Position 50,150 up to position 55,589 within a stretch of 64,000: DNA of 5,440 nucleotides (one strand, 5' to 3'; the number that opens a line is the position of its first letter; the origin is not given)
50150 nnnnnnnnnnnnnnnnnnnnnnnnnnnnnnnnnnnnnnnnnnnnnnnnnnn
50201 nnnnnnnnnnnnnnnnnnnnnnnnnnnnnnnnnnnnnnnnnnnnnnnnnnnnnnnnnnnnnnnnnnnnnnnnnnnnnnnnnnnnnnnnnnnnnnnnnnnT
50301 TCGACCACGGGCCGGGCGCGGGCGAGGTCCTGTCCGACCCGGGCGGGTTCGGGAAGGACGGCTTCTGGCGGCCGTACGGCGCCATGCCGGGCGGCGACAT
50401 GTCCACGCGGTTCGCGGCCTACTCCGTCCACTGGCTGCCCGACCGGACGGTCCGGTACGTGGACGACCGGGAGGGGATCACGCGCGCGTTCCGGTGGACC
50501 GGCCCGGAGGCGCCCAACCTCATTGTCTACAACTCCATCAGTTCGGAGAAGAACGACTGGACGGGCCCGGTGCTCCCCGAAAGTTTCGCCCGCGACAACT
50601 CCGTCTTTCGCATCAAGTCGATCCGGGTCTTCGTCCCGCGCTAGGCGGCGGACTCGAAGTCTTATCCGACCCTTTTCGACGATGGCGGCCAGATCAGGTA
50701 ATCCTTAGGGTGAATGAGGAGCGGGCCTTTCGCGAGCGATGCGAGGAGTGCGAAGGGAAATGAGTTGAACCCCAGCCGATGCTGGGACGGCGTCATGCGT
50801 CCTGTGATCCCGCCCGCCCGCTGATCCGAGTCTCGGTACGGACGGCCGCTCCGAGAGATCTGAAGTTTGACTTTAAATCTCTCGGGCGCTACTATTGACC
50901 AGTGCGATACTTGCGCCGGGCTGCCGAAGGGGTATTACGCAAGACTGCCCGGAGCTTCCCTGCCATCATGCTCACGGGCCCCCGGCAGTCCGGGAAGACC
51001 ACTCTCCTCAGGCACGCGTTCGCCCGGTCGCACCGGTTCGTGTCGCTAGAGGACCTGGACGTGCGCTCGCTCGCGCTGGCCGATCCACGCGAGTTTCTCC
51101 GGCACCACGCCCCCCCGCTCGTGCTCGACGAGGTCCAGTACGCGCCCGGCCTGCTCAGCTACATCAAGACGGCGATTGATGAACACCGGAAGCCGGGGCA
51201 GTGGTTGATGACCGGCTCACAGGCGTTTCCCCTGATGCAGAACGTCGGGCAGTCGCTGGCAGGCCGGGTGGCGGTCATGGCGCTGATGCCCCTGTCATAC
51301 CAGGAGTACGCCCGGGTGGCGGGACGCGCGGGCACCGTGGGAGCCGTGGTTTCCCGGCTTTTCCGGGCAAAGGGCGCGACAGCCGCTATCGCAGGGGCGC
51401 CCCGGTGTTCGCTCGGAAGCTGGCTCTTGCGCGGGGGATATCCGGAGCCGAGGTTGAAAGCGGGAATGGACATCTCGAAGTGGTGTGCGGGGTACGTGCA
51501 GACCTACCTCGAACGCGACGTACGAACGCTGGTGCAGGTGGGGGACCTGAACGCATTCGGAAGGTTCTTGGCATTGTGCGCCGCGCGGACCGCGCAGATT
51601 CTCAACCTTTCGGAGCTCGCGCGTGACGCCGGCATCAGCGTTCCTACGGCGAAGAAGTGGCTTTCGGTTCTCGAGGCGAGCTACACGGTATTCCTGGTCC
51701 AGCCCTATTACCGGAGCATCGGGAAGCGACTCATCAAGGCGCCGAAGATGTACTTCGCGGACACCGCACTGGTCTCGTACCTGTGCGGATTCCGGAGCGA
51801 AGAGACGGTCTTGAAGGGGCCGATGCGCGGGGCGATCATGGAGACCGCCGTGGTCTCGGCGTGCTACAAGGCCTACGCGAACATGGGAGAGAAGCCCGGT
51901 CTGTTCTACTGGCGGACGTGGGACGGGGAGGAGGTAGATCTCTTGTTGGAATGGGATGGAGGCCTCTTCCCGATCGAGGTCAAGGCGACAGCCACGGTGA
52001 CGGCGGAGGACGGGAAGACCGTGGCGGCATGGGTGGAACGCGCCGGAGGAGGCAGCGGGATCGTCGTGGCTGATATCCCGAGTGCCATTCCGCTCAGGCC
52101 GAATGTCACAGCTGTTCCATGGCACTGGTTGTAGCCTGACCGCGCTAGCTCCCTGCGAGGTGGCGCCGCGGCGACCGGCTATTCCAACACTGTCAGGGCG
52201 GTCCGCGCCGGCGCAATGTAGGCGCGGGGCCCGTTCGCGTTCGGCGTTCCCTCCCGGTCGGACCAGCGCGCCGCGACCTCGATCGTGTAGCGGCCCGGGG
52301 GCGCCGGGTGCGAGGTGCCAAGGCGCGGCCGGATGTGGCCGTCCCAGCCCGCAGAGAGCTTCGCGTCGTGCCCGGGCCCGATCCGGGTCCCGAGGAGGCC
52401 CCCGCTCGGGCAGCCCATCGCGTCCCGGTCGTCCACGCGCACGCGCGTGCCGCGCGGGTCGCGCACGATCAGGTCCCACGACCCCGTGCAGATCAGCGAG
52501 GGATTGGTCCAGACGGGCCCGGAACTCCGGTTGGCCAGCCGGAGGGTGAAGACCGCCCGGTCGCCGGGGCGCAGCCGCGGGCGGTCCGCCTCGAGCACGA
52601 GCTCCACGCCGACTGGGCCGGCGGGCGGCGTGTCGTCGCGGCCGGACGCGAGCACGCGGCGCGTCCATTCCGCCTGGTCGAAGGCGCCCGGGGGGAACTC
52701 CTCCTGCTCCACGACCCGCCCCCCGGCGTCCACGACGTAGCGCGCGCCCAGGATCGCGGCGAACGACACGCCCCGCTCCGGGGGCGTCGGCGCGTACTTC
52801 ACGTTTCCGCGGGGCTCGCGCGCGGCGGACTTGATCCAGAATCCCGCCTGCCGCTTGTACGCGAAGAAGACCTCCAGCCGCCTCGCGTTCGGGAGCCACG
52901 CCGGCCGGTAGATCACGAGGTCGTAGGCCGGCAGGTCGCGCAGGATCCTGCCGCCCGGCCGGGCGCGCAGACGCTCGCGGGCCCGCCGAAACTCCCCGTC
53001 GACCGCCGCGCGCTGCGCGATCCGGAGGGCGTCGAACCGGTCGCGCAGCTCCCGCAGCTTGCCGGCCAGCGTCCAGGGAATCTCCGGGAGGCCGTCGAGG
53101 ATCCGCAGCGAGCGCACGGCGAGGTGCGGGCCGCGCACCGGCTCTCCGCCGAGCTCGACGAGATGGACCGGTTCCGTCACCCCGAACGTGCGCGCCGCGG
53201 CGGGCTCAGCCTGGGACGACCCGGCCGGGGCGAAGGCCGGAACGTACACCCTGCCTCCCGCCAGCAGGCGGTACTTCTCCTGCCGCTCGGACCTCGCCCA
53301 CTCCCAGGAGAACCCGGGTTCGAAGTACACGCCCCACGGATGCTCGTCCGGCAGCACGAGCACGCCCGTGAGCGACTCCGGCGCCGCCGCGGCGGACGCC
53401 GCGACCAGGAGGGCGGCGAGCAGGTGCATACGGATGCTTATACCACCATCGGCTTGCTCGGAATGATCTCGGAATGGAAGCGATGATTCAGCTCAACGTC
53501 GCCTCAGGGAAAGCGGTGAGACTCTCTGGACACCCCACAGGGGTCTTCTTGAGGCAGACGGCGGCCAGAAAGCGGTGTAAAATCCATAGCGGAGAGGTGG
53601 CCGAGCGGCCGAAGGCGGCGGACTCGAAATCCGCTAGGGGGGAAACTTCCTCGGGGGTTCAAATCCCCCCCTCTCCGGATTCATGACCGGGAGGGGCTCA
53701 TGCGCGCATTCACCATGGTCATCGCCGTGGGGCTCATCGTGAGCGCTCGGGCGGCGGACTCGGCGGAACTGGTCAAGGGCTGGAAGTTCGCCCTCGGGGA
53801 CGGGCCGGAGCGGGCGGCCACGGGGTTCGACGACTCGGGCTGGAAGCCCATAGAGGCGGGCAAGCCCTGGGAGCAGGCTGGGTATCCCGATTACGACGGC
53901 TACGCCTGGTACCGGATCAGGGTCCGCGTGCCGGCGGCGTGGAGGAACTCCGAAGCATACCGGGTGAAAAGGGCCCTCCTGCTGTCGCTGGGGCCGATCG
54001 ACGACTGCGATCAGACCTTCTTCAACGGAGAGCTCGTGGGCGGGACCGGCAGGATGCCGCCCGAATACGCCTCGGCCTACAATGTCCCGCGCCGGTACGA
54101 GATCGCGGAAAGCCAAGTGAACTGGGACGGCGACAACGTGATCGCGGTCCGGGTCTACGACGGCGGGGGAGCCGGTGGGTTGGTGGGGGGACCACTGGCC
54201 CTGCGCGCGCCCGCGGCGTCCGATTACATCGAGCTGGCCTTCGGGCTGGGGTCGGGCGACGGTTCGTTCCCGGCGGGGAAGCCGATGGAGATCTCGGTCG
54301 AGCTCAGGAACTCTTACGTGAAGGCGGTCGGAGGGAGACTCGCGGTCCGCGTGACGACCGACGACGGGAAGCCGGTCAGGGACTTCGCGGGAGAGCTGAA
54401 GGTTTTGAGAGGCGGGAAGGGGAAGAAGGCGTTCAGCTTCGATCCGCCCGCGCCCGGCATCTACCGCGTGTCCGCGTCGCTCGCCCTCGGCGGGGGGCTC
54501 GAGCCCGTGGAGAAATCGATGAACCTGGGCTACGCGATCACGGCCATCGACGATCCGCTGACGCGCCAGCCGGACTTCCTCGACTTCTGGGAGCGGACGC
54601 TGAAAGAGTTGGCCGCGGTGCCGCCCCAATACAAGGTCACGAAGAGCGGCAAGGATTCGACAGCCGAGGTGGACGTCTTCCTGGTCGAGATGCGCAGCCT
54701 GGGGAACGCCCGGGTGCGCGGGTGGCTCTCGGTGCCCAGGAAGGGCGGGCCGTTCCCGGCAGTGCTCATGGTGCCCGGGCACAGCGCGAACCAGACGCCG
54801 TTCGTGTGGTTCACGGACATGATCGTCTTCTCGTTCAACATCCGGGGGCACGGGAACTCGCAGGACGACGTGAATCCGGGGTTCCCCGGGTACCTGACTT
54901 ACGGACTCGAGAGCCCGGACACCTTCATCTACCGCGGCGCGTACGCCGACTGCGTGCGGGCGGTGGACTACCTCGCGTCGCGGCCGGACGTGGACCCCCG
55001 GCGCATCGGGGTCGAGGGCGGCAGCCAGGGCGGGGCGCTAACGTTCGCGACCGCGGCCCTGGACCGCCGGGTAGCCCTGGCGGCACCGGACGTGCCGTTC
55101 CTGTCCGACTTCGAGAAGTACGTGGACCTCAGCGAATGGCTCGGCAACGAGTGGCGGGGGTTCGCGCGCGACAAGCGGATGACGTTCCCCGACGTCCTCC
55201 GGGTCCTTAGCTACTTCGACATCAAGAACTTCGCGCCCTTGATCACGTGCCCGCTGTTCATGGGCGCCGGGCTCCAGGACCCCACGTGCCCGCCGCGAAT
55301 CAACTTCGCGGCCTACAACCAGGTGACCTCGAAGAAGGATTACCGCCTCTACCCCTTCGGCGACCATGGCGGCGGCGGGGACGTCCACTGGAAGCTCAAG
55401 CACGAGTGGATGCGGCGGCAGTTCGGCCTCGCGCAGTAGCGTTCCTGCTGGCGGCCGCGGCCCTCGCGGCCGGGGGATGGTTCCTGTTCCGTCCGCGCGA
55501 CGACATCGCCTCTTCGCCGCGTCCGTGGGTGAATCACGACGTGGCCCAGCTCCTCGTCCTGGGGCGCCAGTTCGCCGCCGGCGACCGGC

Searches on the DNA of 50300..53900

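Call 28: search_rna_families(source=window, start=50300, end=53900, threshold=evalue, max_evalue=10, show_alignments=2)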
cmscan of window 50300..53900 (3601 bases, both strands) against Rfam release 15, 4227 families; matches with E-value up to 10: 5.
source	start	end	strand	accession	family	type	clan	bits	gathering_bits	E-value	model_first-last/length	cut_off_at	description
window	53591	53677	+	RF00005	tRNA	Gene; tRNA;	CL00001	57.6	29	4.6e-11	1-71/71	no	tRNA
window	53626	53677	-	RF04351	Plastid-psbl-rps4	Cis-reg;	-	31.8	68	0.00052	1-53/53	no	Plastid-psbl-rps4 3UTR RNA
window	53571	53737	+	RF02223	sX4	Gene; sRNA;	-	20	70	0.34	1-167/167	no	Proteobacterial sRNA sX4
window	53697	53752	-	RF00584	SNORD105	Gene; snRNA; snoRNA; CD-box;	CL00075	16.6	45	8.6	1-87/87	no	Small nucleolar RNA SNORD105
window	53300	53479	+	RF02886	npcTB_6715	Gene; sRNA;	-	14.2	72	1.8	1-212/212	no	Mycobacterium sRNA 6715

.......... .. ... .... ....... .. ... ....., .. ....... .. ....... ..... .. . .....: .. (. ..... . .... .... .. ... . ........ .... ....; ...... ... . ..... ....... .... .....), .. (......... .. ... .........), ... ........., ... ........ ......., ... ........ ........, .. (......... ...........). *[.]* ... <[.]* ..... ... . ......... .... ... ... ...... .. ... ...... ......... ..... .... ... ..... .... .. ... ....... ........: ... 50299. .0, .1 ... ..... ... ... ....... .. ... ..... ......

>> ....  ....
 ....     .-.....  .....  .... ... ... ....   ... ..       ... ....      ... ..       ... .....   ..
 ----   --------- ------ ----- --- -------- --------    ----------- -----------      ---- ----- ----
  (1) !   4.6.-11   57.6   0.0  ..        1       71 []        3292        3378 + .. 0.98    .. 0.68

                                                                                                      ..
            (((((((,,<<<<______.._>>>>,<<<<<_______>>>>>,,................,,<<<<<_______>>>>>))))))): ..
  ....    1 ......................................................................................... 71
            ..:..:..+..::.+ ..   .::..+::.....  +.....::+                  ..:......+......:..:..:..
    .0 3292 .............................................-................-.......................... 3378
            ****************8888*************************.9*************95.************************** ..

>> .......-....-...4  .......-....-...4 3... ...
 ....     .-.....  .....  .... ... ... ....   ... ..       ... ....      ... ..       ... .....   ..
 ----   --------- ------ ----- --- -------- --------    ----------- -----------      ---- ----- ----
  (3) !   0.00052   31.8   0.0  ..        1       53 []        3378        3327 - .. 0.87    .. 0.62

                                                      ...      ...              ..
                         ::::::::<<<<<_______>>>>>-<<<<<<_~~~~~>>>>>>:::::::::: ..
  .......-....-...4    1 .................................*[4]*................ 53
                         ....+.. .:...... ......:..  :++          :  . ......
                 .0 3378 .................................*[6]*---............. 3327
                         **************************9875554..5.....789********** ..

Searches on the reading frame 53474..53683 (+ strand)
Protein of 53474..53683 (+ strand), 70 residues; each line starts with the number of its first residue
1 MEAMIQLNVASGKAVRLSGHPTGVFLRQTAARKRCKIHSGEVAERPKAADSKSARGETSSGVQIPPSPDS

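Call 81: search_protein_representatives(protein=window:53474-53683:+)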
Query: 70 residues. Proteins with E-value up to 0.001 (for the whole library): 4; up to 1e-10: 0; up to 1e-30: 0. The best 4 are listed.
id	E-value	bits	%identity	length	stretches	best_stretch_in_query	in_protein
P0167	2.4e-08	49.9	36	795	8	11-66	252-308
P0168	1.3e-06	44.4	42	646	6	22-54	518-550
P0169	1.5e-04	38.0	56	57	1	29-69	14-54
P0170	9.7e-04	35.5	51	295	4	17-39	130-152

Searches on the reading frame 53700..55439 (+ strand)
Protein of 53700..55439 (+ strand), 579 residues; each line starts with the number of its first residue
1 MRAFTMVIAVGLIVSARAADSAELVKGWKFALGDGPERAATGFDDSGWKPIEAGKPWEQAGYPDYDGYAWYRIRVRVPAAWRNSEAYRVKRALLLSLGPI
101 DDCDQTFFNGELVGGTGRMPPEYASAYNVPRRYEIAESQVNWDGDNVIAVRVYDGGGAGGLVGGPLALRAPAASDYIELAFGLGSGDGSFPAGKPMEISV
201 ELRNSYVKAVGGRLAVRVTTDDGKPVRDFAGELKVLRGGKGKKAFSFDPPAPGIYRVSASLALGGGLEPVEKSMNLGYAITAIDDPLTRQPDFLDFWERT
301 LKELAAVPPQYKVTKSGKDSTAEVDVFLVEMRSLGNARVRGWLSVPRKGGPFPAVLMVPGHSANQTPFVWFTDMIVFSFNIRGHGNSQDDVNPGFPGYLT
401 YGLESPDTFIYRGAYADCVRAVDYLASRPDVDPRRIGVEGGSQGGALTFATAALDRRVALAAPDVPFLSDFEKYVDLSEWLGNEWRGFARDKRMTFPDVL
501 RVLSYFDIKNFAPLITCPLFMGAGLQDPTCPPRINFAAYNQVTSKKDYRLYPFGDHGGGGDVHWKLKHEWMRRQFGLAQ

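Call 6: search_protein_families(library=pfam, proteins=[window:53700-55439:+], max_evalue=0.01)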
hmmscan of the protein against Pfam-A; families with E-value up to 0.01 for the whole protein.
window:53700-55439:+ (579 aa): 5 families
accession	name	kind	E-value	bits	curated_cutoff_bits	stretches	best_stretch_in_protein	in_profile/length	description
PF05448.18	AXE1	-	1.7e-61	208.2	21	1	290-570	21-317/321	Acetyl xylan esterase (AXE1)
PF00326.27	Peptidase_S9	-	6.5e-13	49.1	22.6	1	415-559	45-190/213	Prolyl oligopeptidase family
PF22244.2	GCE_fung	-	1e-05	25.9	27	1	344-463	17-134/231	Glucuronyl esterase, fungi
PF07859.19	Abhydrolase_3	-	0.00088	19.5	25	1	412-458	46-95/210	alpha/beta hydrolase fold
PF00630.25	Filamin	-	0.0042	18.3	26.9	1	184-261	13-82/93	Filamin/ABP280 repeat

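Call 11: find_related_loci(query=window:53700-55439:+, collection=genome_contigs, flank=10000)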
Query window:53700-55439:+ (579 aa) in genome_contigs; peptide patterns used: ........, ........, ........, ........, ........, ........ (x = any residue, [..] = any of these).
227 stretches matched a pattern; 196 encode a relative of the query (tblastn E <= 1e-3); the best 80 are kept; 80 distinct loci.
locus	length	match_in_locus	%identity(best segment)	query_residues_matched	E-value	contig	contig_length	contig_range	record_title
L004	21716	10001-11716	42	5-577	3e-150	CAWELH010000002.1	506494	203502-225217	MAG: uncultured Bacteroidales bacterium isolate MFD05684.bin.1.26 genome assembly, contig: contig_27211, whole genome sh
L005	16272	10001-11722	44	1-577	1e-148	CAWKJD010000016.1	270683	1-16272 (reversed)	MAG: uncultured Bacteroidales bacterium isolate MFD01872.bin.1.312 genome assembly, contig: contig_82558, whole genome s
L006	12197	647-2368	44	1-577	2e-148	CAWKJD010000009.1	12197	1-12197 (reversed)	MAG: uncultured Bacteroidales bacterium isolate MFD01872.bin.1.312 genome assembly, contig: contig_193926, whole genome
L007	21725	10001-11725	42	4-579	9e-140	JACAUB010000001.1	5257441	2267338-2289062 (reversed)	MAG: Bacteroidetes bacterium isolate Cfx3-03 MAG03_1, whole genome shotgun sequence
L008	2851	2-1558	44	55-577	1e-145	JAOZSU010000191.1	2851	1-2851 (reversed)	MAG: Mycoplasmatota bacterium isolate GMC6.metabat2.96 GMC6_70098_length_2851_cov_5.042203, whole genome shotgun sequenc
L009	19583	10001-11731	43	2-577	1e-136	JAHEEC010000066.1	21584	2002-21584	MAG: Bacteroidetes bacterium isolate Ww252 NODE_3579_length_21584_cov_7.331128, whole genome shotgun sequence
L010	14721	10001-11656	42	6-557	3e-132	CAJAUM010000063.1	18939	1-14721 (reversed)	MAG: uncultured Bacteroidales bacterium isolate Loc090907-6m_bin-511 genome assembly, contig: bin-511:063/155, whole gen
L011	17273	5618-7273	40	28-579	8e-132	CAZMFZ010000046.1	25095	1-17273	MAG TPA_asm: uncultured Bifidobacteriaceae bacterium isolate SRP128246_co1_527 genome assembly, contig: NODE_3689_length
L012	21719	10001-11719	43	4-577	2e-131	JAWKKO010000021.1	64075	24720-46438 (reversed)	MAG: Bacteroidales bacterium isolate ABC2.51 ABC2.51.fa-21, whole genome shotgun sequence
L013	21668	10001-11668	41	1-557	9e-131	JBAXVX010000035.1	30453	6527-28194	MAG: Bacteroidota bacterium isolate ELA698 MAG698_35, whole genome shotgun sequence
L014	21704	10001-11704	39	7-576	2e-123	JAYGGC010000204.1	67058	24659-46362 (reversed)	MAG: Roseibacillus sp. isolate OC6_4000m_MAG_189 OC6_4000m_contig_48689, whole genome shotgun sequence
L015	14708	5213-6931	42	7-571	9e-148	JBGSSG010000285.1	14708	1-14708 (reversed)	MAG: Anaerohalosphaeraceae bacterium isolate Ac.bin.377 k141_2403782, whole genome shotgun sequence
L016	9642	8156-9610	43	5-493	4e-119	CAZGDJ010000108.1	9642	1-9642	MAG TPA_asm: uncultured Rikenella sp. isolate SRP192927_co7_121 genome assembly, contig: NODE_14845_length_9642_cov_3.72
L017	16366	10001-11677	35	20-577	3e-117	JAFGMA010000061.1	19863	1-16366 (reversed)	MAG: candidate division KSB1 bacterium isolate Zod_Metabat.436 k87_2329475, whole genome shotgun sequence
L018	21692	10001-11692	38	4-572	6e-115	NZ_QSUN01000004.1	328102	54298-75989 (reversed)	Bacteroides sp. OM05-12 OM05-12.Scaf4, whole genome shotgun sequence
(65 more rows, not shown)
